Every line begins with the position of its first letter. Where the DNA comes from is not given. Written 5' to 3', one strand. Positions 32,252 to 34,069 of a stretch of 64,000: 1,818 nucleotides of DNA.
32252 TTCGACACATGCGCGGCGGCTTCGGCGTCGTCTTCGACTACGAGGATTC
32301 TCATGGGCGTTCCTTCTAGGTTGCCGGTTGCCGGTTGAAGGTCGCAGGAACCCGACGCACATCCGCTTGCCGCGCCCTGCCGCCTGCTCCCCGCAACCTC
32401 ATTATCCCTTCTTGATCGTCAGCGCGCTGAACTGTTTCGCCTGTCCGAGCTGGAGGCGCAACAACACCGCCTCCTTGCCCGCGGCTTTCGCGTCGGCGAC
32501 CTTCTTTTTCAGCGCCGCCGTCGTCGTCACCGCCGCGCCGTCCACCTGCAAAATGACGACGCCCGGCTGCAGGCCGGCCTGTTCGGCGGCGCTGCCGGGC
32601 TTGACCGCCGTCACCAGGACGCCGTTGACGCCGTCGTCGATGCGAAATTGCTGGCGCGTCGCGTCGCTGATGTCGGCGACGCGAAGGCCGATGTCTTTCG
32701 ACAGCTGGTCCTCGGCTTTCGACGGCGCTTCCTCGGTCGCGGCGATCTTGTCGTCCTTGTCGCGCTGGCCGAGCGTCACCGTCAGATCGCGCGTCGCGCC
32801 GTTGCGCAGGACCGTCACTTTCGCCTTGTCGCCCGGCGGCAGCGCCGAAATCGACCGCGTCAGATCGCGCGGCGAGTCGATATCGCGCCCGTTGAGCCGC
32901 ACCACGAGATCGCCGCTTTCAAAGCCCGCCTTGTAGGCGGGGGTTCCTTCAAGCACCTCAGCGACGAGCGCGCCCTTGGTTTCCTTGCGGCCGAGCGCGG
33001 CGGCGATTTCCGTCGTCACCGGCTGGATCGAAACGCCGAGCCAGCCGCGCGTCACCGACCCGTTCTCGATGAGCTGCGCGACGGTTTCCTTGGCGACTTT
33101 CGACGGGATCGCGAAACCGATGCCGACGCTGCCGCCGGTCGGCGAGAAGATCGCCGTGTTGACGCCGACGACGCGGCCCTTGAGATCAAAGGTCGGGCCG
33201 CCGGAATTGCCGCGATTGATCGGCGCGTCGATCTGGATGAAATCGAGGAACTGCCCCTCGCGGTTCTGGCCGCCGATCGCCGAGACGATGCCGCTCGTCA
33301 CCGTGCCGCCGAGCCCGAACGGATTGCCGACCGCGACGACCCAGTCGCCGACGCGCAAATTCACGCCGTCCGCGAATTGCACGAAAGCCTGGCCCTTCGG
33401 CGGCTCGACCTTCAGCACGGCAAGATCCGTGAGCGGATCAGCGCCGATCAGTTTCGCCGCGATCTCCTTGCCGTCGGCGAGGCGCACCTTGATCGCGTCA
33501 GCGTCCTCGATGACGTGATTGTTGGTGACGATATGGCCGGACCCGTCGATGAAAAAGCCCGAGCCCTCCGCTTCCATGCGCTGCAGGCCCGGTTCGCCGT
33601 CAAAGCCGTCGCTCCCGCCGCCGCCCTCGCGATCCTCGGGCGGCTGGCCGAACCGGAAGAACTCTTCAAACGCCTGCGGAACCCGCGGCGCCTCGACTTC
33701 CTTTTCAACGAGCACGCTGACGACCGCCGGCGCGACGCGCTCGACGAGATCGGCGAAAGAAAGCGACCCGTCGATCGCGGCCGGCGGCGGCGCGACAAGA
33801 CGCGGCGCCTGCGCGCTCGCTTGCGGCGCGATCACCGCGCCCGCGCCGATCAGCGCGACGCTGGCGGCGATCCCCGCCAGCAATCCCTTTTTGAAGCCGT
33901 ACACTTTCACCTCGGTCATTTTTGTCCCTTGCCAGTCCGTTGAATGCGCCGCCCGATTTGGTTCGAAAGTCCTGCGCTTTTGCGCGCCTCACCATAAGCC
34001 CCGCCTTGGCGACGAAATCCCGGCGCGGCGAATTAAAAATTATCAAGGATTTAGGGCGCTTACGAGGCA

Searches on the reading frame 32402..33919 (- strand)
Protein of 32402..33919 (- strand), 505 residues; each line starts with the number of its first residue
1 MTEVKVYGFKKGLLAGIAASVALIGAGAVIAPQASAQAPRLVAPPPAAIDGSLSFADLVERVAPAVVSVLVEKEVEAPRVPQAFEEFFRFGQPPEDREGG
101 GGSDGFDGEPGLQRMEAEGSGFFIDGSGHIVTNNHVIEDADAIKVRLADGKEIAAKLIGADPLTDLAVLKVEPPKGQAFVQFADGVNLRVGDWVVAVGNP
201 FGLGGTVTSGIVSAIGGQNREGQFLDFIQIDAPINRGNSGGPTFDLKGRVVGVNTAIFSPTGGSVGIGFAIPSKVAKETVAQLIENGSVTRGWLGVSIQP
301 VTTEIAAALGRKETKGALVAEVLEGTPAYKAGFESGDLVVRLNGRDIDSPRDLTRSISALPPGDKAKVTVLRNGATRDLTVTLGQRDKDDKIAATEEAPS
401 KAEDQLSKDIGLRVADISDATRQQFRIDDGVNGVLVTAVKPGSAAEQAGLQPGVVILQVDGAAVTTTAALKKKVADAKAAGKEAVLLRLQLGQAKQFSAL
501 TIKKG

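Call 19: search_protein_families(library=pfam, proteins=[window:32402-33919:-])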
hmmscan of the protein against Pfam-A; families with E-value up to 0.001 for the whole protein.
window:32402-33919:- (505 aa): 6 families
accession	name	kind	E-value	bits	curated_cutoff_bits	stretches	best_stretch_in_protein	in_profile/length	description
PF13365.12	Trypsin_2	-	1.3e-34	120.4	27.6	1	119-253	1-144/144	Trypsin-like peptidase domain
PF13180.12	PDZ_2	-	1.6e-26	92.8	27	2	294-383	3-80/80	PDZ domain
PF17820.7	PDZ_6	-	1.8e-19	69.7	27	2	436-475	2-41/54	PDZ domain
PF00595.29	PDZ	-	2.4e-17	63.5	23.2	2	409-482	11-74/81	PDZ domain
PF00089.32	Trypsin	-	2.6e-15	57.3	20.6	1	120-276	28-216/220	Trypsin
PF14685.13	PDZ_Tricorn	-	0.00084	19.7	25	0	423-478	12-68/88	Tricorn protease PDZ domain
